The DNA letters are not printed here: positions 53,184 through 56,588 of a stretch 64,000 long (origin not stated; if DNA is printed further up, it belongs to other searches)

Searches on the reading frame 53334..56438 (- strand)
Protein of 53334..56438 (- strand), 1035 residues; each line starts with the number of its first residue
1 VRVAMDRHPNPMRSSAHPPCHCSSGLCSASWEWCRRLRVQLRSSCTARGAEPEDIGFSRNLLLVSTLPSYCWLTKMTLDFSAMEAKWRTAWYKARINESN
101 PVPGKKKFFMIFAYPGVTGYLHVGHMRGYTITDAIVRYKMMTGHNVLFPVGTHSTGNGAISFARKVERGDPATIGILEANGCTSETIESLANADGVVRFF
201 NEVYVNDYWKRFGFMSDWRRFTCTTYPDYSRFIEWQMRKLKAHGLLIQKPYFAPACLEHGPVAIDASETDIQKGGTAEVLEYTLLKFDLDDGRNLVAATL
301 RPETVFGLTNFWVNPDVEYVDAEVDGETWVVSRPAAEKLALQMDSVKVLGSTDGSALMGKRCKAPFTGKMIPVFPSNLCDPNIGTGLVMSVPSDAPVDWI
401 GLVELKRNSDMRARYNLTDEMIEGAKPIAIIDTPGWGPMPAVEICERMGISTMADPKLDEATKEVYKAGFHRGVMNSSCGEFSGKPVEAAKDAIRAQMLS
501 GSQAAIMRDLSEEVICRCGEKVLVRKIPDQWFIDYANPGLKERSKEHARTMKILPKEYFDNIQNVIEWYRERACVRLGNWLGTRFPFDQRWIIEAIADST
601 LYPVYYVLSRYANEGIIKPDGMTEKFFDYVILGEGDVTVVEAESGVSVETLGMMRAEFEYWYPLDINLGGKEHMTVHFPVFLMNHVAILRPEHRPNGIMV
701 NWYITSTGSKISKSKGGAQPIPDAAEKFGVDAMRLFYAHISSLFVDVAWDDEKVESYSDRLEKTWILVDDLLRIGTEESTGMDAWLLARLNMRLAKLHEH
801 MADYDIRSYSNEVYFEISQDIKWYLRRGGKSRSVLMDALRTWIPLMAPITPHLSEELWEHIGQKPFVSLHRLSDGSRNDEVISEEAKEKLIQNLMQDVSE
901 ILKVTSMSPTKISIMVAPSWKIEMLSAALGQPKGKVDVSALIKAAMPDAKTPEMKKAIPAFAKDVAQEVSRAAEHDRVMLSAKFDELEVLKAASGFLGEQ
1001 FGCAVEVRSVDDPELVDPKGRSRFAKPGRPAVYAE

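Call 39: search_protein_families(library=pfam, proteins=[window:53334-56438:-], max_evalue=0.001)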
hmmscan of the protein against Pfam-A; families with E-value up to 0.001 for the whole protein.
window:53334-56438:- (1035 aa): 4 families
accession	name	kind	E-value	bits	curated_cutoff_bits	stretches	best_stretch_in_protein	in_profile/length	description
PF00133.28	tRNA-synt_1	-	4.8e-23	82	22.7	1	92-749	12-413/414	tRNA synthetases class I (I, L, M and V)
PF08264.19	Anticodon_1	-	8.4e-20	71.6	25.1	1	783-905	1-139/148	Anticodon-binding domain of tRNA ligase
PF09334.17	tRNA-synt_1g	-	8.1e-13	48.3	20.1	2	113-163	6-56/391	tRNA synthetases class I (M)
PF13603.12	tRNA-synt_1_2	-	1.1e-05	25.4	25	1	285-399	12-126/185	Leucyl-tRNA synthetase, editing domain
